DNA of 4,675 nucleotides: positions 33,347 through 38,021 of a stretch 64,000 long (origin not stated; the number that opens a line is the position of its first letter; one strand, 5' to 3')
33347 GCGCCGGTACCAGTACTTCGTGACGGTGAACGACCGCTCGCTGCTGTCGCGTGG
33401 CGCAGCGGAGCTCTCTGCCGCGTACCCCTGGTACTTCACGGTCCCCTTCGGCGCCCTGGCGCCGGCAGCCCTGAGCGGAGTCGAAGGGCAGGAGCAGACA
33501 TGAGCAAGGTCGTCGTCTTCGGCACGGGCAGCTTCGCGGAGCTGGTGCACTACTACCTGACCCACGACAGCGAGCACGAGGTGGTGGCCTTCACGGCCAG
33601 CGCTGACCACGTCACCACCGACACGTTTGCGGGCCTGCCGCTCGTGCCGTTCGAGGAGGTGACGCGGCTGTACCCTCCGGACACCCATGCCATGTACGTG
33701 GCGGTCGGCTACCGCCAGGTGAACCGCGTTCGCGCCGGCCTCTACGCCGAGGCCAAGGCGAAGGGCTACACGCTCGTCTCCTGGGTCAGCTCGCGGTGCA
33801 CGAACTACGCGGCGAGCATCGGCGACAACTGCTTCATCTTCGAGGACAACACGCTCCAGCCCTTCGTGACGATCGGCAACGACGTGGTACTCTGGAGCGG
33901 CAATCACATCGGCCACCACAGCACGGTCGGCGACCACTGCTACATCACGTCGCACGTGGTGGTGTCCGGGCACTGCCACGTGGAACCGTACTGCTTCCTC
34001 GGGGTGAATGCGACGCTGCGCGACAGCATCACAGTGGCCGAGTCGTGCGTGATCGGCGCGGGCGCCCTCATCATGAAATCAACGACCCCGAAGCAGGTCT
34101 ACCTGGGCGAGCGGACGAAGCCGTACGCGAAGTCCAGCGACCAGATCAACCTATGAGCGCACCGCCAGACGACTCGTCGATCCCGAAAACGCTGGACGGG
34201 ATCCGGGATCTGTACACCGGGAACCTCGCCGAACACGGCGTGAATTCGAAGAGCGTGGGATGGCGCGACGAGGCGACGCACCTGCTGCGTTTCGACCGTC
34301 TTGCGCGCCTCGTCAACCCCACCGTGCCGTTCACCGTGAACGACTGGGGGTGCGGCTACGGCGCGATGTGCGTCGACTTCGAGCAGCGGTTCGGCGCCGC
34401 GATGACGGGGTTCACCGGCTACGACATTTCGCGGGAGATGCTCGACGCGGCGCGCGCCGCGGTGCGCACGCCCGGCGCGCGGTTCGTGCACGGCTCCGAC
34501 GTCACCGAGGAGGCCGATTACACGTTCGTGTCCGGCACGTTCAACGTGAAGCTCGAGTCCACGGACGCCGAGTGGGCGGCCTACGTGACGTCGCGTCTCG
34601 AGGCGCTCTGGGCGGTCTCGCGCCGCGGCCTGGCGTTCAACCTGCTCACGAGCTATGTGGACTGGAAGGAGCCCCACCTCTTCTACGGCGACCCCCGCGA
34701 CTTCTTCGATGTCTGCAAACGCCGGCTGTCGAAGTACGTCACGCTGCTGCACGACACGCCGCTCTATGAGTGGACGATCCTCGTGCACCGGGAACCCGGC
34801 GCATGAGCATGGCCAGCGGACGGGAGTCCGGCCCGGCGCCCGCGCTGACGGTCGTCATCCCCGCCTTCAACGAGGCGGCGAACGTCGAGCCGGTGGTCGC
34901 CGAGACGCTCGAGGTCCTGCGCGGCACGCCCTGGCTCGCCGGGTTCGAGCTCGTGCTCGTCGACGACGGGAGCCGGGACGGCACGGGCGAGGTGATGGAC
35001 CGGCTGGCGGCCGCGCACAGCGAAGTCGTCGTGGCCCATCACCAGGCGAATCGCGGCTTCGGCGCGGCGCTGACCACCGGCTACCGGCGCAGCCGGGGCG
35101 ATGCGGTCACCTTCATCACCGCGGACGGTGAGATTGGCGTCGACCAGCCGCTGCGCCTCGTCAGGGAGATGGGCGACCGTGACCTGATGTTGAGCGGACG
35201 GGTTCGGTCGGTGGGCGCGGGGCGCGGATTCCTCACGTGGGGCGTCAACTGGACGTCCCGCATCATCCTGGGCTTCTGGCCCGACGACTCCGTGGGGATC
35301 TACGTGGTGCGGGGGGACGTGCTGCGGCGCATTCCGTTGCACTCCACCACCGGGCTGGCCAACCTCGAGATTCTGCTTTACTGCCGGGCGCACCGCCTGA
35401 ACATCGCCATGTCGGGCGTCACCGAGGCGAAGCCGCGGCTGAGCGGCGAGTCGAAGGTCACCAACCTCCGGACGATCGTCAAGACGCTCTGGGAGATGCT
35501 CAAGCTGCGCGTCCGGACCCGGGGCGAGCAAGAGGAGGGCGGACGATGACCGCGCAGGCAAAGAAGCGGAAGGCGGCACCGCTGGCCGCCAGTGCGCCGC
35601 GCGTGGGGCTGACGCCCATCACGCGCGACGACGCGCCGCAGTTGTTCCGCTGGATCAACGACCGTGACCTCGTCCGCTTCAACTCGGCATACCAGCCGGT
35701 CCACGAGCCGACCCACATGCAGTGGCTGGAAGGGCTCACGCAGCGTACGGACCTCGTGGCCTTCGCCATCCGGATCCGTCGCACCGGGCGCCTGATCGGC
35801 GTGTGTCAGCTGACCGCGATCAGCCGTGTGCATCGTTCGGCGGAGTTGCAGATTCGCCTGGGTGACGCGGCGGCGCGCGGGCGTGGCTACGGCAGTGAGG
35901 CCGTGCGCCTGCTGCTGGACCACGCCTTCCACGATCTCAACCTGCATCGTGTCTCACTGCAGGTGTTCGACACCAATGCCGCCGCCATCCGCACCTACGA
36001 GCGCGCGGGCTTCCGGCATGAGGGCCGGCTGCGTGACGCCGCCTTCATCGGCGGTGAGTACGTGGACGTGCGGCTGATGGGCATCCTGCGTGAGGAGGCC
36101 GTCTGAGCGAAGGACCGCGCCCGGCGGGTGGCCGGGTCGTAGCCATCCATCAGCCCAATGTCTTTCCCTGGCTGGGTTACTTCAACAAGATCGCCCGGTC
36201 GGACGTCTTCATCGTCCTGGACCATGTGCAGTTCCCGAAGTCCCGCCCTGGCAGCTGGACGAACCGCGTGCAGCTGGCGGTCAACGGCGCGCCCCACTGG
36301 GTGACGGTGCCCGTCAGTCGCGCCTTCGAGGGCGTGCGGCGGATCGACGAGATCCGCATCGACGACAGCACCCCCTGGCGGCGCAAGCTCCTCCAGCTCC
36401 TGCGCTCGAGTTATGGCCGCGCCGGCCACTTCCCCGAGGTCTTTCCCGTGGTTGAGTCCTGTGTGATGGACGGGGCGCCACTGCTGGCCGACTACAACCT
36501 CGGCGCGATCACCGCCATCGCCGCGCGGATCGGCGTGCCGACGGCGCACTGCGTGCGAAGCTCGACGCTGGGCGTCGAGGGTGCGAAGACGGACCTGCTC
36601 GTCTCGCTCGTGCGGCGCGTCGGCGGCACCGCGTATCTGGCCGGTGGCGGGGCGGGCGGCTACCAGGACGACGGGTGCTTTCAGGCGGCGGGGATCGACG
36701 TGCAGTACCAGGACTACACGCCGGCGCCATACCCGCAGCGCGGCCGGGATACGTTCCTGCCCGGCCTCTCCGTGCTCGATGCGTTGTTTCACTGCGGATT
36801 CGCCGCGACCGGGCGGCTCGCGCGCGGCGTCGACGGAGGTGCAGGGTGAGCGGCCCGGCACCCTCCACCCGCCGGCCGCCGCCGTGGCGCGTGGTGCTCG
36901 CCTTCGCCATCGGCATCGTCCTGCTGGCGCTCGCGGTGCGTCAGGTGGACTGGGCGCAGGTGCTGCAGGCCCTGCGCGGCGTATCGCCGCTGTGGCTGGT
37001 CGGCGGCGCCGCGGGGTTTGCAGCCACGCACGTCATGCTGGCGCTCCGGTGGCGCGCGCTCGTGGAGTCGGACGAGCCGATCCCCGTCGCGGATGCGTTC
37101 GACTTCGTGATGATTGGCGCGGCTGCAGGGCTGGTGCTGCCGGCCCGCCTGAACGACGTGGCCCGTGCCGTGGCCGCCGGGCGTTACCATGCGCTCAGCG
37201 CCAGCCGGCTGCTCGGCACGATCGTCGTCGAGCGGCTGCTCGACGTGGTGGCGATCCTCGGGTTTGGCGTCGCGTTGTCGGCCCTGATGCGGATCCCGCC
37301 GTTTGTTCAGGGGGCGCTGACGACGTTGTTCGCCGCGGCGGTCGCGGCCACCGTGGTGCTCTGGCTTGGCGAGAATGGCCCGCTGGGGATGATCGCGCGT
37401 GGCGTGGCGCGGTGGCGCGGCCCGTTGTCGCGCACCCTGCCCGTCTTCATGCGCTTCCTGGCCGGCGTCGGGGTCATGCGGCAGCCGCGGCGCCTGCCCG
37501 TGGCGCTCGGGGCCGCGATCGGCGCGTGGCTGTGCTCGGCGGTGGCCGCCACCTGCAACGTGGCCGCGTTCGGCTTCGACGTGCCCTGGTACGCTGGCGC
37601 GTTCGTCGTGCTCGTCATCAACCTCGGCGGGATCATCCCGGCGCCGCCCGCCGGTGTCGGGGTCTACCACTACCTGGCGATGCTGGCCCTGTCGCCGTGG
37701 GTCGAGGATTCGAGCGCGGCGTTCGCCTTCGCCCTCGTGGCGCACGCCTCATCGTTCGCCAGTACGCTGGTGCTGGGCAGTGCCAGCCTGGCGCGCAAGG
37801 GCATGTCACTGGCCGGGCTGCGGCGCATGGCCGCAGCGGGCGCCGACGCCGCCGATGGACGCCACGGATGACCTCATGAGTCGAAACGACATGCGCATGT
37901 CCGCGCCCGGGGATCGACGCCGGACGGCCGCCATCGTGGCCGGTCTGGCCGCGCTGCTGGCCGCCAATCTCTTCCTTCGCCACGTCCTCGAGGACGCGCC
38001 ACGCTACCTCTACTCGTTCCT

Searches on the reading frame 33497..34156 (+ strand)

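Call 37: search_protein_families(library=pfam, proteins=[window:33497-34156:+], max_evalue=0.0001)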
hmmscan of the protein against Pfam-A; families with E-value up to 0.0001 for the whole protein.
window:33497-34156:+ (219 aa): 3 families
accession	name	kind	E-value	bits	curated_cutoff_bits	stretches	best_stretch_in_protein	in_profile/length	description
PF00132.30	Hexapep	-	4.5e-17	61.4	27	2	124-158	2-36/36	Bacterial transferase hexapeptide (six repeats)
PF25084.1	LbH_EIF2B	-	7.8e-07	29.5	54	1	106-195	16-102/105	EIF2B subunit epsilon LbH domain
PF14602.12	Hexapep_2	-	1.1e-06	28.6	27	0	166-192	8-32/34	Hexapeptide repeat of succinyl-transferase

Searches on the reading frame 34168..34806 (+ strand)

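Call 37: search_protein_families(library=pfam, proteins=[window:34168-34806:+], max_evalue=0.0001)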
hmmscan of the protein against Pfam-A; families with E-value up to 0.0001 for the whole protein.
window:34168-34806:+ (212 aa): 2 families
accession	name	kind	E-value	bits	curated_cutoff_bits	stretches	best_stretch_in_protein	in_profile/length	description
PF13649.12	Methyltransf_25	-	5.4e-07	30.6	27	1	58-111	2-55/97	Methyltransferase domain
PF08241.18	Methyltransf_11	-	9.4e-05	23.4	21.2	0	59-110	2-50/95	Methyltransferase domain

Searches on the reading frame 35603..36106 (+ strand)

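Call 38: search_protein_families(library=pfam, proteins=[window:35603-36106:+], max_evalue=0.0001)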
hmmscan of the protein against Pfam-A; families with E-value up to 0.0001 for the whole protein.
window:35603-36106:+ (167 aa): 4 families
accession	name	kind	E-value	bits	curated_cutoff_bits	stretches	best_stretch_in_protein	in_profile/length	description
PF13302.13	Acetyltransf_3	-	7.1e-26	92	25.4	1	3-138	4-138/138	Acetyltransferase (GNAT) domain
PF00583.31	Acetyltransf_1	-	1.6e-14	54.6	20.7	1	28-137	9-116/116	Acetyltransferase (GNAT) family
PF13420.13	Acetyltransf_4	-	4e-12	46.9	24.3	1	6-155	4-152/155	Acetyltransferase (GNAT) domain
PF13523.12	Acetyltransf_8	-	1.4e-08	34.9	27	1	9-142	4-142/145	Acetyltransferase (GNAT) domain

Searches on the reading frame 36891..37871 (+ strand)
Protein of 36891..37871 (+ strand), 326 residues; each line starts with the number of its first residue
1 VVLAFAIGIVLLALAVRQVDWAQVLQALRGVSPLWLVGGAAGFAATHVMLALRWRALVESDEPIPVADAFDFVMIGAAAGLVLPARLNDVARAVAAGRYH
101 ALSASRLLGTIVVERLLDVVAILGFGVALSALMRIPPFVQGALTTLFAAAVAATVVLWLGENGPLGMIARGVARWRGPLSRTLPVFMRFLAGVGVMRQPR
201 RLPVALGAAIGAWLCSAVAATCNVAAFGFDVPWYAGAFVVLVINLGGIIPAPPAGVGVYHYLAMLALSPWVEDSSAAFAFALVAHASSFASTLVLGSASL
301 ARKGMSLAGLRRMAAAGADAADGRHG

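Call 38: search_protein_families(library=pfam, proteins=[window:36891-37871:+], max_evalue=0.0001)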
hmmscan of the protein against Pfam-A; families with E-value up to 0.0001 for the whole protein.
window:36891-37871:+ (326 aa): 1 family
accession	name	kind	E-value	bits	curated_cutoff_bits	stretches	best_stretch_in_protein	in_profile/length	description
PF03706.18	LPG_synthase_TM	-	2.7e-39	135.9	33.4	1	1-296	1-302/302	Lysylphosphatidylglycerol synthase TM region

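Call 66: search_protein_families(library=ncbifam, proteins=[window:36891-37871:+], max_evalue=0.01)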
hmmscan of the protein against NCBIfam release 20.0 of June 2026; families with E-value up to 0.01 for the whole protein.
window:36891-37871:+ (326 aa): 3 families
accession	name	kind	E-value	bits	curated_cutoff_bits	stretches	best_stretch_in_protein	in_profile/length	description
TIGR00374.1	TIGR00374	subfamily_domain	7.3e-15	55.2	43.2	1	6-299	2-309/323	flippase-like domain-containing protein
NF033480.1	bifunc_MprF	equivalog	0.007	14.7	600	0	2-280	10-274/841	bifunctional lysylphosphatidylglycerol flippase/synthetase MprF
NF006752.0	PRK09272.1-5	equivalog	0.0079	16.5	162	1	131-218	19-103/110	hypothetical protein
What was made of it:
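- On Three-component periplasmic glycosylation system: The only flippase-like gene is 36891..37871 (LPG_synthase_TM / TIGR00374), which belongs to a different module (calls 38, 66).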
